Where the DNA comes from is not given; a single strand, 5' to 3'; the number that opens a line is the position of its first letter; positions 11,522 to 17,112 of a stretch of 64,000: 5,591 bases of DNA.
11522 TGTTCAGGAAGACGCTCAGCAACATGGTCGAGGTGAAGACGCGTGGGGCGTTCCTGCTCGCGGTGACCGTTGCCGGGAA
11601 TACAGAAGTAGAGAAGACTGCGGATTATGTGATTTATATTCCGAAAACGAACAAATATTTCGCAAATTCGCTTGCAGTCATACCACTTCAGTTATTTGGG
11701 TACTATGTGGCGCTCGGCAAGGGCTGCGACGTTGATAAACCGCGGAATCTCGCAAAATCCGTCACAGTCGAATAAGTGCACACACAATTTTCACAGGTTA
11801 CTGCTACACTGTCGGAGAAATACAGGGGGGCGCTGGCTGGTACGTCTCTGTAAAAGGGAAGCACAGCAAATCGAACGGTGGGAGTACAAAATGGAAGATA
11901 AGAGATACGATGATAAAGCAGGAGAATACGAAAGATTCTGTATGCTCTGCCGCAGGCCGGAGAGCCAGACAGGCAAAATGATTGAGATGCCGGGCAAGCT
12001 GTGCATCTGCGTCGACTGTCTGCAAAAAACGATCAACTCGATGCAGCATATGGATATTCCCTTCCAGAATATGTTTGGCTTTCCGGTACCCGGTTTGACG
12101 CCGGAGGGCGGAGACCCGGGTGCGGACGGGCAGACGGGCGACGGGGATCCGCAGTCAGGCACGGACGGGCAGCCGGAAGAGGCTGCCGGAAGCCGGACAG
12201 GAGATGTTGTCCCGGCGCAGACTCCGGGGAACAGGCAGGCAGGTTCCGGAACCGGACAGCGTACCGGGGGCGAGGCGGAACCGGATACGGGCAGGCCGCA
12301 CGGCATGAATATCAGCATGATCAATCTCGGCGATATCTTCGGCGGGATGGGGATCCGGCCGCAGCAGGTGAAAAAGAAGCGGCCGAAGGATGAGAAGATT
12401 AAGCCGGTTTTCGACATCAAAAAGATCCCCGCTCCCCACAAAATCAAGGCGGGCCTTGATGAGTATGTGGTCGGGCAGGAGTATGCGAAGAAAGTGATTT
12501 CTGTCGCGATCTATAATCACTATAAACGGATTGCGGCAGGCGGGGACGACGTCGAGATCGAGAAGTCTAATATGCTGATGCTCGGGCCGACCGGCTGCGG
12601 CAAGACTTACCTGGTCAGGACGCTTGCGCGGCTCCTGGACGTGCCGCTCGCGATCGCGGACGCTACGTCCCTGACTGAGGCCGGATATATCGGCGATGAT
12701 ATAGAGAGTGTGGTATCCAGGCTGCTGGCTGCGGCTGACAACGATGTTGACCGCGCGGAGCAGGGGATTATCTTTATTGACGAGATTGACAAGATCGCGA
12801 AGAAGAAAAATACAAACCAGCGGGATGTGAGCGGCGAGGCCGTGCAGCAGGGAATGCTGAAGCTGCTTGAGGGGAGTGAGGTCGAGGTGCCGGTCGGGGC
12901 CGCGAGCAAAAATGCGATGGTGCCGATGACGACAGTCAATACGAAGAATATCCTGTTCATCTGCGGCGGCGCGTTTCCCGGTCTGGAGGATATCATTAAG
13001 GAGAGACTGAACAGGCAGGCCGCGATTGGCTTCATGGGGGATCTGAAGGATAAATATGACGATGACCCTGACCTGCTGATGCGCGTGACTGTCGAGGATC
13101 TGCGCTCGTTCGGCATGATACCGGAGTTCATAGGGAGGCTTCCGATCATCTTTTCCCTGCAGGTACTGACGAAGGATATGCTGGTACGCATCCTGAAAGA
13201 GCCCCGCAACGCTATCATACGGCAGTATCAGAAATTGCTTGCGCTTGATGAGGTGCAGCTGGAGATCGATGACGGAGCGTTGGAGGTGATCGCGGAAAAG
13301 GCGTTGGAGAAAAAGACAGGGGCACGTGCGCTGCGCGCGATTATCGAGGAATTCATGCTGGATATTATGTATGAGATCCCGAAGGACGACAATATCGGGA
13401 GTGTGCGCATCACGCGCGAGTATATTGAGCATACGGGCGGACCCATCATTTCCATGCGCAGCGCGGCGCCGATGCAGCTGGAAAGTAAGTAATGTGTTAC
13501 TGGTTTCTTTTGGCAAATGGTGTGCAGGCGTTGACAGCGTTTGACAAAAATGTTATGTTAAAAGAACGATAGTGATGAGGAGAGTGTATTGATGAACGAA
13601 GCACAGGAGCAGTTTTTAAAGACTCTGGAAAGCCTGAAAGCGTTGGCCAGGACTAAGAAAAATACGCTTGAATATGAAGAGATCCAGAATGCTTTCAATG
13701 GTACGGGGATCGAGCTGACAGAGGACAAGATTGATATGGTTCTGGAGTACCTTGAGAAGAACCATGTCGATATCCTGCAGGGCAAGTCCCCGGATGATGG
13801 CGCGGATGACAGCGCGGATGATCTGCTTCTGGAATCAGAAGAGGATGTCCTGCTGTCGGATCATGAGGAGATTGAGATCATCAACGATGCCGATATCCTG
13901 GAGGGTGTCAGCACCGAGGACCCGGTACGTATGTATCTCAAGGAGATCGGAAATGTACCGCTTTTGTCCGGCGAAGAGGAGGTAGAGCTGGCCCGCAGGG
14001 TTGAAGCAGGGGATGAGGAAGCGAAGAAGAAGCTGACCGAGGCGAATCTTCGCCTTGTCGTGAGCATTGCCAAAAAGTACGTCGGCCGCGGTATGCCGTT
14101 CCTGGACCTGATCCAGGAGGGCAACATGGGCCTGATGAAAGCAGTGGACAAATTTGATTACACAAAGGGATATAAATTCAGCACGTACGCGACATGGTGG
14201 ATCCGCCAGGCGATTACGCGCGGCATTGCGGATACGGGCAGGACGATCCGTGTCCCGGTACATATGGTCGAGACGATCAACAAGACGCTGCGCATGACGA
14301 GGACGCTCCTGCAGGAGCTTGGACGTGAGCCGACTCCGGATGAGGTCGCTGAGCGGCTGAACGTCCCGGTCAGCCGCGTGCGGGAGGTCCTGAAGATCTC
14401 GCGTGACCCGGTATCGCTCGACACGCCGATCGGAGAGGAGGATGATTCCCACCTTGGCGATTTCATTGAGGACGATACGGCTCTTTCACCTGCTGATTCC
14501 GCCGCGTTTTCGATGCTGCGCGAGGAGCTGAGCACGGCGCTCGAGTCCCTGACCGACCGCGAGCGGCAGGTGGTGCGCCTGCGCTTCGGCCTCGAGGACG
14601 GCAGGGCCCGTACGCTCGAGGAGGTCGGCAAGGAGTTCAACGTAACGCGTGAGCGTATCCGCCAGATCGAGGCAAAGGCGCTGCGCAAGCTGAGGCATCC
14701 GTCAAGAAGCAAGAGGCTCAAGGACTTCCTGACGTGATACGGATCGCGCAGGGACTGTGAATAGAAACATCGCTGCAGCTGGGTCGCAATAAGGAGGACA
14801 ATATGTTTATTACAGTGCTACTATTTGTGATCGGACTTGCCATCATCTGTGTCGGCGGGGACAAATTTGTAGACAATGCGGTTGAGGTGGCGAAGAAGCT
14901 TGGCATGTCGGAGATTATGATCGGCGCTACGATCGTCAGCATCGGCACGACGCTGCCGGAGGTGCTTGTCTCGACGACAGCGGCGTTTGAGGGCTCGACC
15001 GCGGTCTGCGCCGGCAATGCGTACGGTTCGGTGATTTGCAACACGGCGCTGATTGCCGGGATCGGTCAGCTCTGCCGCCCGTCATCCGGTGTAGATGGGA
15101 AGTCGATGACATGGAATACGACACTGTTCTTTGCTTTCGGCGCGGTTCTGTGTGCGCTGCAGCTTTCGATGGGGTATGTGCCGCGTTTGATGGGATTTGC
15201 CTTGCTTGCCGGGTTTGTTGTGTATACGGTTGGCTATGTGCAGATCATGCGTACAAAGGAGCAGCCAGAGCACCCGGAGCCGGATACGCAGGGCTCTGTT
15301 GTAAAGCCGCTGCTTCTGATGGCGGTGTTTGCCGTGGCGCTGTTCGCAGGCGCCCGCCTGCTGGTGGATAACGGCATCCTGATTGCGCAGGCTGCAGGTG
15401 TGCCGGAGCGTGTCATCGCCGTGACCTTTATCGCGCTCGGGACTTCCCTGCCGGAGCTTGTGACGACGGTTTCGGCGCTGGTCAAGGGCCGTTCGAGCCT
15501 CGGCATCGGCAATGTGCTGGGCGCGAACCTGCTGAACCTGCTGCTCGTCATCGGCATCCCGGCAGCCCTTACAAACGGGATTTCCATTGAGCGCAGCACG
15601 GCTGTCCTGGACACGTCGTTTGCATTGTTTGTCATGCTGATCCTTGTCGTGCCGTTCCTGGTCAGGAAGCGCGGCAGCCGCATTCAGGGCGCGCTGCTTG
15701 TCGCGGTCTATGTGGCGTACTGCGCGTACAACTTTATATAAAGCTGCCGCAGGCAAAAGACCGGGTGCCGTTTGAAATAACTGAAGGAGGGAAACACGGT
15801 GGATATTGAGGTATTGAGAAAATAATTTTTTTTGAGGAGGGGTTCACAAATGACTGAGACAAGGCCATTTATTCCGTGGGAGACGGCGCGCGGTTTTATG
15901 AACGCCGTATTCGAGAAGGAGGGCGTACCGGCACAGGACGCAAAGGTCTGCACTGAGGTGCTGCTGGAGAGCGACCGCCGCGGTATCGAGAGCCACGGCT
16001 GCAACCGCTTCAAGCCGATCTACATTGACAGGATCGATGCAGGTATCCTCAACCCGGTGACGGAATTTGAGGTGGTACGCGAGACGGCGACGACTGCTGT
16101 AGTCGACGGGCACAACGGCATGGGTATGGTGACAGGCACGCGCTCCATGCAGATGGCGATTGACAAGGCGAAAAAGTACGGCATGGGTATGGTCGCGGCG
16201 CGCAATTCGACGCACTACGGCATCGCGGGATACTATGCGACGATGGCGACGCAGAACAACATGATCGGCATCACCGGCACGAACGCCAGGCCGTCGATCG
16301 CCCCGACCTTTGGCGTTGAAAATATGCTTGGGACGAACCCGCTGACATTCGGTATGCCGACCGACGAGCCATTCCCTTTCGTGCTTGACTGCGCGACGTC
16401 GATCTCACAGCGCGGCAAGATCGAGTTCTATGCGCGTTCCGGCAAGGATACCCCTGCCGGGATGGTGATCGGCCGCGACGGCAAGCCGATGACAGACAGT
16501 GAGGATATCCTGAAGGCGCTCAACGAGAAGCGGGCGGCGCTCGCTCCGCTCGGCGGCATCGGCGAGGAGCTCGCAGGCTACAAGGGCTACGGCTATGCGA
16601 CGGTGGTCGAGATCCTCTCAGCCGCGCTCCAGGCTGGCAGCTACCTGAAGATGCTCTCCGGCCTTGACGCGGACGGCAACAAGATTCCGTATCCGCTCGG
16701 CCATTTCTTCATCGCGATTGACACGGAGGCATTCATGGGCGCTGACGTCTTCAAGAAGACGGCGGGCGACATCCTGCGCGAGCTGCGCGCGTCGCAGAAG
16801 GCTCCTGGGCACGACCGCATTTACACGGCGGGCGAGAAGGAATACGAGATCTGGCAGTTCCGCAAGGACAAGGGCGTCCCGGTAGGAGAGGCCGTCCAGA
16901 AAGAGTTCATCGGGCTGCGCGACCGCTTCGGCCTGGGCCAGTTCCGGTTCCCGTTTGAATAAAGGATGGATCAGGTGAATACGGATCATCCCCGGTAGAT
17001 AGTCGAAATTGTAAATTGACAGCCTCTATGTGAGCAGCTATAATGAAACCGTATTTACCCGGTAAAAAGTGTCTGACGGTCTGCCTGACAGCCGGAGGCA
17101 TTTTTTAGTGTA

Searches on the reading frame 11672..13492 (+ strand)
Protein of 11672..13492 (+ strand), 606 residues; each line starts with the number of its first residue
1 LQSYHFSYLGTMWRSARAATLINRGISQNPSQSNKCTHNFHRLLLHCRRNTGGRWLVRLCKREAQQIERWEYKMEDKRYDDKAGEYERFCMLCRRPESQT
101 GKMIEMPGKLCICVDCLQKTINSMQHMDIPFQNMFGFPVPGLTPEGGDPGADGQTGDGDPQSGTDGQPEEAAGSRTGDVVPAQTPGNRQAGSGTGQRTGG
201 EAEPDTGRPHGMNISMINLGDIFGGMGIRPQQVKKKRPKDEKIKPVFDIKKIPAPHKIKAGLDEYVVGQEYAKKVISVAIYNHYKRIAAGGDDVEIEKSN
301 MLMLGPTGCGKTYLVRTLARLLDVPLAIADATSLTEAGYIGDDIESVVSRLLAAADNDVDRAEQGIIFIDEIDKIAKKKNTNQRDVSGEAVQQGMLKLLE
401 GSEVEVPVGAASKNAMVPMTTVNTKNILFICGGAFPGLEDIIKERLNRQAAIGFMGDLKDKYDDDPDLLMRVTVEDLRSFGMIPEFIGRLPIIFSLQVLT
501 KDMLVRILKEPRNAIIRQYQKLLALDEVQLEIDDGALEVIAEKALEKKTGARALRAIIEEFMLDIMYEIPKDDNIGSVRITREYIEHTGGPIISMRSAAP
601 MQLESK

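Call 73: search_protein_families(library=pfam, proteins=[window:11672-13492:+], max_evalue=0.0001)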
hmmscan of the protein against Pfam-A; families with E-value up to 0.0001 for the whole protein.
window:11672-13492:+ (606 aa): 8 families
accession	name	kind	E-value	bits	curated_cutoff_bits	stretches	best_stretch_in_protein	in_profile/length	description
PF07724.20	AAA_2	-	3.4e-31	108.9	27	1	298-493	3-166/166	AAA domain (Cdc48 subfamily)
PF00004.35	AAA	-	3e-17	63.7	21.2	1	301-413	1-109/131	ATPase family associated with various cellular activities (AAA)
PF10431.15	ClpB_D2-small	-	1.2e-11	44.9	21.9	1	499-571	1-69/81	C-terminal, D2-small domain, of ClpB protein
PF07728.20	AAA_5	-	7.5e-07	29.7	22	1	300-377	1-80/139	AAA domain (dynein-related subfamily)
PF06689.19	zf-C4_ClpX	-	1.9e-06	28.1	27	1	89-118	2-31/39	ClpX C4-type zinc finger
PF00493.29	MCM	-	8.7e-06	25.4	23.3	1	258-381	18-139/224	MCM P-loop domain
PF13401.12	AAA_22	-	2.2e-05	25.2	27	0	298-375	5-96/130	AAA domain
PF01078.27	Mg_chelatase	-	3.6e-05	23.7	20.3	0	298-323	22-47/207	Magnesium chelatase, subunit ChlI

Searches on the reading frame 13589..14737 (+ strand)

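Call 73: search_protein_families(library=pfam, proteins=[window:13589-14737:+], max_evalue=0.0001)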
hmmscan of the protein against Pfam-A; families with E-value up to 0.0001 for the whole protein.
window:13589-14737:+ (382 aa): 5 families
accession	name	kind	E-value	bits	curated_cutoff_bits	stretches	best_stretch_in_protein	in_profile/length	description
PF04539.22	Sigma70_r3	-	8e-32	109.6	25.3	1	228-304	1-77/78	Sigma-70 region 3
PF04545.22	Sigma70_r4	-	9e-24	83.2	24.1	1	317-370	1-50/50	Sigma-70, region 4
PF04542.20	Sigma70_r2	-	2.3e-23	82.2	24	1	150-218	2-70/71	Sigma-70 region 2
PF00140.25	Sigma70_r1_2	-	3.6e-18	65.7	22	1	111-144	1-34/34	Sigma-70 factor, region 1.2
PF03979.19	Sigma70_r1_1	-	3e-06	27.5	22.5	1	11-78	5-70/81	Sigma-70 factor, region 1.1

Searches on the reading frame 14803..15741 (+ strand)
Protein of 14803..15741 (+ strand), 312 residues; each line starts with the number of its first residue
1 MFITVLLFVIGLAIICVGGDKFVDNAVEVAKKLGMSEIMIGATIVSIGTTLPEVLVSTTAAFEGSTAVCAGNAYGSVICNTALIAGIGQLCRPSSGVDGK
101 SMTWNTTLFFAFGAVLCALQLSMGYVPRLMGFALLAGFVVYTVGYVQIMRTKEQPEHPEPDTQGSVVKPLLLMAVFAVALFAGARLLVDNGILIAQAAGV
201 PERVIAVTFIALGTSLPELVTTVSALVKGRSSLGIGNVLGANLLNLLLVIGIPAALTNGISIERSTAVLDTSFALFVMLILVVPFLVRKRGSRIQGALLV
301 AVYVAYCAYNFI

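Call 74: search_protein_families(library=pfam, proteins=[window:14803-15741:+], max_evalue=0.0001)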
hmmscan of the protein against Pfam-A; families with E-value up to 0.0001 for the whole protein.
window:14803-15741:+ (312 aa): 1 family
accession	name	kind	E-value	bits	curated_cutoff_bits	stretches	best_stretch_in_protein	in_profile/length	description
PF01699.29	Na_Ca_ex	-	7e-51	172.6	24.9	2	170-311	3-150/151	Sodium/calcium exchanger protein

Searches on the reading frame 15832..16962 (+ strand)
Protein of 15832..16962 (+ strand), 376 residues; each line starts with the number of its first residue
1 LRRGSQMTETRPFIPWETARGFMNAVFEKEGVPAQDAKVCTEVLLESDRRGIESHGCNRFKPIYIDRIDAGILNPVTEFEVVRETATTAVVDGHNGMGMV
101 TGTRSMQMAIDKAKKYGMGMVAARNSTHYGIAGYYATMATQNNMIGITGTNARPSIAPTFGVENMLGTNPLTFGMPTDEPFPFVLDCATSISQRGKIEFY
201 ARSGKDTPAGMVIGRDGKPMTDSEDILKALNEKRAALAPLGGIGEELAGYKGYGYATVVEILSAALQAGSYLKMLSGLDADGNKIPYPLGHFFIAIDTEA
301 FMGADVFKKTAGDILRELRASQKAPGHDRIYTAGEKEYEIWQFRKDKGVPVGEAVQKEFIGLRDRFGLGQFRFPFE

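Call 74: search_protein_families(library=pfam, proteins=[window:15832-16962:+], max_evalue=0.0001)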
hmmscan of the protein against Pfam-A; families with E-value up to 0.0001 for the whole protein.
window:15832-16962:+ (376 aa): 1 family
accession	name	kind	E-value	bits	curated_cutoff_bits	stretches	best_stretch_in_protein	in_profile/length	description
PF02615.19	Ldh_2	-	1.1e-122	409.8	38.8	1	15-358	2-331/333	Malate/L-lactate dehydrogenase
